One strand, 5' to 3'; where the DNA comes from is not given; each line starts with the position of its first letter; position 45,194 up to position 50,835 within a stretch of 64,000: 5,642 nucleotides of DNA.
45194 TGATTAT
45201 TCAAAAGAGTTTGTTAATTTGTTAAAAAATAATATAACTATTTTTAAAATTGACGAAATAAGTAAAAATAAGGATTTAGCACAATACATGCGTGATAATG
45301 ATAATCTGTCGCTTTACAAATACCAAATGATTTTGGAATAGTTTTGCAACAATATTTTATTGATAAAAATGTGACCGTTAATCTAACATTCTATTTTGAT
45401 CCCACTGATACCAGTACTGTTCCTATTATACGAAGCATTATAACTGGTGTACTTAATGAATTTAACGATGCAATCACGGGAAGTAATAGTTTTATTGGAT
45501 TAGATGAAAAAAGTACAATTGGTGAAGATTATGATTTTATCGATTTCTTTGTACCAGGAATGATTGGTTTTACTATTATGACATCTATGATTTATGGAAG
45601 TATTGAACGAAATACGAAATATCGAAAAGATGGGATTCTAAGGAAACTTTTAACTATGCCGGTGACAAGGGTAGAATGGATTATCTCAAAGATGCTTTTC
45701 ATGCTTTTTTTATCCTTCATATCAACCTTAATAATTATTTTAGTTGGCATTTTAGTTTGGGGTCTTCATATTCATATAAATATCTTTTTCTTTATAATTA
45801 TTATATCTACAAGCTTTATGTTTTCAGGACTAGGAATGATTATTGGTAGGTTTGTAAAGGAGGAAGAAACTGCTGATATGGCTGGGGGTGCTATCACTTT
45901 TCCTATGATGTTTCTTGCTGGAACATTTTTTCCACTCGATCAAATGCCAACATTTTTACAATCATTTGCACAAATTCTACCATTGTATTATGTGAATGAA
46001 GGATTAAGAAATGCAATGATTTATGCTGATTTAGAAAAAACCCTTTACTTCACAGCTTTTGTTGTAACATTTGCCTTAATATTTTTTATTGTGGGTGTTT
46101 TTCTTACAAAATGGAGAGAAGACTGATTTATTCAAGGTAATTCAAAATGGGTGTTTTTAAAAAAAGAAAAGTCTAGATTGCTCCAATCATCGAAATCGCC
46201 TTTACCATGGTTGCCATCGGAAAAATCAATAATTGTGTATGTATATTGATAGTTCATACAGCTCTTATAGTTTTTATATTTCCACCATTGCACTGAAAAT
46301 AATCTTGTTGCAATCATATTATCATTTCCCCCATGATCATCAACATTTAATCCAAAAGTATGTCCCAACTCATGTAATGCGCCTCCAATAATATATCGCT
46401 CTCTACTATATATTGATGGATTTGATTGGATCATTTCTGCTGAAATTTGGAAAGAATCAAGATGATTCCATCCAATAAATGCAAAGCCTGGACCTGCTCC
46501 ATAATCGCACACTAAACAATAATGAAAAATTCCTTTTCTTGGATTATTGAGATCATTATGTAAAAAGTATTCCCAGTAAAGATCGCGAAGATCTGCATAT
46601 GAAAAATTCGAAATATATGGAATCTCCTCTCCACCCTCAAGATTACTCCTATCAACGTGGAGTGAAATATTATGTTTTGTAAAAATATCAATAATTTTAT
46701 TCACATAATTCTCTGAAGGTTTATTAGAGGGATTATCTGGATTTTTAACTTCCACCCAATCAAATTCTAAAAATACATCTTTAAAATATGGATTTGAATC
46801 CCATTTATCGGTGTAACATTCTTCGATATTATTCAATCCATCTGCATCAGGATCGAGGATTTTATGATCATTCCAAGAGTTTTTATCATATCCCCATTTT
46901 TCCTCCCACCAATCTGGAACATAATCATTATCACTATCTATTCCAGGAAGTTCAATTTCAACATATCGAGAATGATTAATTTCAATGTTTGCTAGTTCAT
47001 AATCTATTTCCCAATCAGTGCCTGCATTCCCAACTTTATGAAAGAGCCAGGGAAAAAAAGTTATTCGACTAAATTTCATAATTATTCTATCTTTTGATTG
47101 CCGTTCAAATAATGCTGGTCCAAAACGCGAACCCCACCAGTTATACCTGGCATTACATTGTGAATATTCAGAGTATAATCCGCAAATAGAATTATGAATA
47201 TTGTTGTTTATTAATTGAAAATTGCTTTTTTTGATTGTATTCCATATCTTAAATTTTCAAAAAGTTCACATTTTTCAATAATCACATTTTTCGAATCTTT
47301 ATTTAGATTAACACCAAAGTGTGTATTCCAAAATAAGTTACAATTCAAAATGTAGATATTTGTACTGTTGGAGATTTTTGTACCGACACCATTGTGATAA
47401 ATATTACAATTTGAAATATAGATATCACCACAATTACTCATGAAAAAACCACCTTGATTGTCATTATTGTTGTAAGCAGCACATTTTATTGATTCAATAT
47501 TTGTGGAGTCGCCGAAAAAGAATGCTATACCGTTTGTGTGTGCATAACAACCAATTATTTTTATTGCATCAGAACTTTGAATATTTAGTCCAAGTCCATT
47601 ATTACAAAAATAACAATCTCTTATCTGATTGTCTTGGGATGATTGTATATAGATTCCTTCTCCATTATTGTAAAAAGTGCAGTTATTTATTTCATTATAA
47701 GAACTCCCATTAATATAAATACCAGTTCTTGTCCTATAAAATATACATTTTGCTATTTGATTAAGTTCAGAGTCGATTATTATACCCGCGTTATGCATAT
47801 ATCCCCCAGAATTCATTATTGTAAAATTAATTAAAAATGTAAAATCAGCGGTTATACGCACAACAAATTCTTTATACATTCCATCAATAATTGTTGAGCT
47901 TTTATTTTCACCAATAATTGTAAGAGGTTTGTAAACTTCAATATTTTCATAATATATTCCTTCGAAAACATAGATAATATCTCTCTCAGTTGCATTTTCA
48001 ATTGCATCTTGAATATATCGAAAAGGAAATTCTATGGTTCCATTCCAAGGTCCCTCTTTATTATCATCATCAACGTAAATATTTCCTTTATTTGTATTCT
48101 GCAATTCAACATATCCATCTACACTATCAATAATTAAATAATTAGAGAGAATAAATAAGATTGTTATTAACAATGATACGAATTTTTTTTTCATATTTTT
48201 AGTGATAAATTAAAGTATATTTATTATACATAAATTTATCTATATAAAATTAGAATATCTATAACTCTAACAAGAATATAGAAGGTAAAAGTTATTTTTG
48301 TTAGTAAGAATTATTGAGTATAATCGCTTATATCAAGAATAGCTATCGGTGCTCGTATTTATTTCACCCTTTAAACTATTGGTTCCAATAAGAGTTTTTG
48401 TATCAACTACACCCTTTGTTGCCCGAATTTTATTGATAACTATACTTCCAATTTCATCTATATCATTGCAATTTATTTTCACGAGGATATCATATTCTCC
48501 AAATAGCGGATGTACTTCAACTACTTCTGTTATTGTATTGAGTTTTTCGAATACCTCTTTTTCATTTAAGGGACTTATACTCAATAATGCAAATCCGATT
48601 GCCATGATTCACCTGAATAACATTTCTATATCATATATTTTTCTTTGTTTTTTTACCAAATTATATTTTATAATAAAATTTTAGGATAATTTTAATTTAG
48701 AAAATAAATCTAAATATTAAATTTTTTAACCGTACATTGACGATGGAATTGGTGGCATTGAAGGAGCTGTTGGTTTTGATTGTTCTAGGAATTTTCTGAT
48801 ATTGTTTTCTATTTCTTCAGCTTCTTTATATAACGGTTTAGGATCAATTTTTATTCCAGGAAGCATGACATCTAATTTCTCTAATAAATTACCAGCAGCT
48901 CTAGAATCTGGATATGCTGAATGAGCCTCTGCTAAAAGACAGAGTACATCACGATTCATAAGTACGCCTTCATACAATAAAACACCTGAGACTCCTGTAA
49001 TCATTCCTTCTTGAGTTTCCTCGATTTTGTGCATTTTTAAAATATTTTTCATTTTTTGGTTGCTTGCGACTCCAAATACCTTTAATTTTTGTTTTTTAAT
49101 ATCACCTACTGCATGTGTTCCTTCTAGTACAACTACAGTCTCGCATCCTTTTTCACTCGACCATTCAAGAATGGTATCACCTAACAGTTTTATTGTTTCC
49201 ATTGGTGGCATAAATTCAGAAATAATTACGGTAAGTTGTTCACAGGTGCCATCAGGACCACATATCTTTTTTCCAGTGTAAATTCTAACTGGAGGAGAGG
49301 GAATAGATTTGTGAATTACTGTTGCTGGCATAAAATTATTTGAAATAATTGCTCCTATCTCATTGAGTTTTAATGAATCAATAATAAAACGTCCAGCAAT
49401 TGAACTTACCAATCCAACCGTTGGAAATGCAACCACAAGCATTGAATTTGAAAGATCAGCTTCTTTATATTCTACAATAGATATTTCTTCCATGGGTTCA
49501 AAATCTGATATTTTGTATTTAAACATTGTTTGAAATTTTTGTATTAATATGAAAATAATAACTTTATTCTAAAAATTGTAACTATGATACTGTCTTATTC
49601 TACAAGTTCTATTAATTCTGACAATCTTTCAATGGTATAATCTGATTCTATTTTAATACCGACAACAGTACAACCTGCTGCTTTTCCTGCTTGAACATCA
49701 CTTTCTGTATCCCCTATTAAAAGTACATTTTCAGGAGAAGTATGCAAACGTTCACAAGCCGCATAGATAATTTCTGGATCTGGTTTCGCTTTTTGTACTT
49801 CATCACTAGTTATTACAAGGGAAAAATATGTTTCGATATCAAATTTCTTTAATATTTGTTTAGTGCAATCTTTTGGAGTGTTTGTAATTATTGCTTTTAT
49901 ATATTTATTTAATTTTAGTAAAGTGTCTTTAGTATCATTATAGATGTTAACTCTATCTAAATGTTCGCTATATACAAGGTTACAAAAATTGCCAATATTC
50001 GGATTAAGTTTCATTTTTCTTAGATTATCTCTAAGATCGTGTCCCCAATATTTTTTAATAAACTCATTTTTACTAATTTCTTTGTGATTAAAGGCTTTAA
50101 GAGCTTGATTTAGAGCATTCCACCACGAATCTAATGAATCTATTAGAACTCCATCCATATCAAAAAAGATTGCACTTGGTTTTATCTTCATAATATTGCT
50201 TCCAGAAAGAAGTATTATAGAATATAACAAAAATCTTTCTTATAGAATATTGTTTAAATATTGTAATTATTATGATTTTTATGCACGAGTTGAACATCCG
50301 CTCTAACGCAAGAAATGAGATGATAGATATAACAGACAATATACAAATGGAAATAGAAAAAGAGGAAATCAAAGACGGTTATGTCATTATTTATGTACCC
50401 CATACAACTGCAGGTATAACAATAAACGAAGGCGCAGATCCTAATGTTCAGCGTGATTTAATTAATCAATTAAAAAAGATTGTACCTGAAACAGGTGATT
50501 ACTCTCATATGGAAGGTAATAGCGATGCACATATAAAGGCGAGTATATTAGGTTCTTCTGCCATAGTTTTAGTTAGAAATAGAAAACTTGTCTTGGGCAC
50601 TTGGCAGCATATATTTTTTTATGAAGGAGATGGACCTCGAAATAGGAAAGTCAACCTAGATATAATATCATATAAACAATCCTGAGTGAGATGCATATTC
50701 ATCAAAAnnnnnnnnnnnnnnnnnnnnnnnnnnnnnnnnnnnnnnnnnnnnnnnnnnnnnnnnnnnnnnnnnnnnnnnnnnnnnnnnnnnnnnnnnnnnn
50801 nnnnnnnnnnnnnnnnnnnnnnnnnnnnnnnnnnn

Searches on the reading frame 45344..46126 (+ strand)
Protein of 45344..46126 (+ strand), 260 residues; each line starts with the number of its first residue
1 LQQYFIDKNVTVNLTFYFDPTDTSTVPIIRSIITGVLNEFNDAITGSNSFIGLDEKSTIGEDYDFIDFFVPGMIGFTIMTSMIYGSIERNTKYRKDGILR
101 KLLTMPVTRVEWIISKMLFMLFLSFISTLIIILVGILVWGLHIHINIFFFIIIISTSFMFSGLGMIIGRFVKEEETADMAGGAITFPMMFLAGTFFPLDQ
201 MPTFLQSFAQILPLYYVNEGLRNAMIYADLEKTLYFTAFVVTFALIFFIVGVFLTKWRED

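Call 52: search_protein_families(library=pfam, proteins=[window:45344-46126:+], max_evalue=0.001)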
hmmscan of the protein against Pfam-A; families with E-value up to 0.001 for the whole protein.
window:45344-46126:+ (260 aa): 3 families
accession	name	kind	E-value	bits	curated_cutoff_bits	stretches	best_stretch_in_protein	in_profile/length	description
PF01061.29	ABC2_membrane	-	1.2e-29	103.8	26.9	1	16-225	14-210/211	ABC-2 type transporter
PF12698.13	ABC2_membrane_3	-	3e-26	92.8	31.6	1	11-252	98-346/347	ABC-2 family transporter protein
PF13346.12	ABC2_membrane_5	-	5e-06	26.6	25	1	73-207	41-175/205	ABC-2 family transporter protein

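Call 58: find_encoding_contigs(protein=window:45344-46126:+, flank=3000, max_places=5)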
Protein window:45344-46126:+ (260 aa): 2 contigs read that carry it; 1 place shown.
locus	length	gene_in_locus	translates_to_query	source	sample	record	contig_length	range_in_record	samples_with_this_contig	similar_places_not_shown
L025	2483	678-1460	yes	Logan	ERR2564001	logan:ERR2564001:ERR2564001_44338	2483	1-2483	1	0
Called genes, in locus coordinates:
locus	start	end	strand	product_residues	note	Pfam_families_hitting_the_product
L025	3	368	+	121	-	?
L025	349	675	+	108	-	PF12698:ABC2_membrane_3 (weak)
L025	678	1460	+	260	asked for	PF12698:ABC2_membrane_3, PF01061:ABC2_membrane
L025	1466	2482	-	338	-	?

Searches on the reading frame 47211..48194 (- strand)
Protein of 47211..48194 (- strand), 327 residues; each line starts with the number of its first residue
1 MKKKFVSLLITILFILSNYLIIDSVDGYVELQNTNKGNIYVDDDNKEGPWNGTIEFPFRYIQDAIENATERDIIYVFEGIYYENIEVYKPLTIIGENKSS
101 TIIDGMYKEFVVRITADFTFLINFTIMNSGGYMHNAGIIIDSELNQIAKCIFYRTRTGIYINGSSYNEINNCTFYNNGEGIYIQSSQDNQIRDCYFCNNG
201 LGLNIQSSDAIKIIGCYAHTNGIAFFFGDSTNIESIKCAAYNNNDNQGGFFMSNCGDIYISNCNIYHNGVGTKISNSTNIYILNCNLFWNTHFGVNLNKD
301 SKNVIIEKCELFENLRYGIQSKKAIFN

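Call 75: search_protein_families(library=pfam, proteins=[window:47211-48194:-], max_evalue=0.0001)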
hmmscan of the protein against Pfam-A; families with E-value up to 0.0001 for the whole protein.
window:47211-48194:- (327 aa): 4 families
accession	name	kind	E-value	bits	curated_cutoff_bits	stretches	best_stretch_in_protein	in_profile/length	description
PF13229.12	Beta_helix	-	8.3e-24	84.4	25.9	2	119-244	10-138/158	Right handed beta helix region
PF05048.19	NosD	-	1.7e-14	54.2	23.6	1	67-232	3-161/212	Periplasmic copper-binding protein (NosD)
PF12708.12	Pect-lyase_RHGA_epim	-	7.2e-06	26.4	27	0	123-203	133-212/213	Rhamnogalacturonase A/epimerase, pectate lyase-like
PF01095.25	Pectinesterase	-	8.8e-05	21.8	27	0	60-112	14-72/298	Pectinesterase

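Call 79: find_encoding_contigs(protein=window:47211-48194:-, flank=2000, max_places=4)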
Protein window:47211-48194:- (327 aa): 2 contigs read that carry it; 1 place shown.
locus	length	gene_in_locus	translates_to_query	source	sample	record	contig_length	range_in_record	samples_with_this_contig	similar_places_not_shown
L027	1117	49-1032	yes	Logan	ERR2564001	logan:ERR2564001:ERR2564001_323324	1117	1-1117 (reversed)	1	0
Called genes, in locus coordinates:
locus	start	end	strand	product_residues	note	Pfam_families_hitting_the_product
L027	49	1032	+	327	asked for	PF22842:Pel9A-like_beta_helix, PF12708:Pect-lyase_RHGA_epim (faint), PF05048:NosD, PF13229:Beta_helix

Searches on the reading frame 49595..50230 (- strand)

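Call 75: search_protein_families(library=pfam, proteins=[window:49595-50230:-], max_evalue=0.0001)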
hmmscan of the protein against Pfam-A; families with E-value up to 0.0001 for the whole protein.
window:49595-50230:- (211 aa): 5 families
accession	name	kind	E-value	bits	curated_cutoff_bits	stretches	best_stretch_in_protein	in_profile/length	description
PF13419.12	HAD_2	-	5.7e-40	137.8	23.8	1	21-192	1-178/178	Haloacid dehalogenase-like hydrolase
PF00702.32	Hydrolase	-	3e-26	93.4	26.4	1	20-186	3-191/191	haloacid dehalogenase-like hydrolase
PF13242.12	Hydrolase_like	-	4.3e-10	39.8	22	1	149-192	4-48/75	HAD-hyrolase-like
PF08282.18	Hydrolase_3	-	3e-05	24.3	20.9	0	100-187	146-224/255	haloacid dehalogenase-like hydrolase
PF12710.13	HAD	-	4.1e-05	24.5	27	0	21-182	1-188/189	haloacid dehalogenase-like hydrolase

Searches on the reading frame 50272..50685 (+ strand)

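Call 75: search_protein_families(library=pfam, proteins=[window:50272-50685:+], max_evalue=0.0001)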
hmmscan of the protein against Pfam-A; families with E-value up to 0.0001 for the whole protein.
window:50272-50685:+ (137 aa): 1 family
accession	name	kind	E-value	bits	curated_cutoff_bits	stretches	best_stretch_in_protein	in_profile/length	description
PF01894.22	UPF0047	-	5.1e-41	139.9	27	1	19-130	1-116/117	Uncharacterised protein family UPF0047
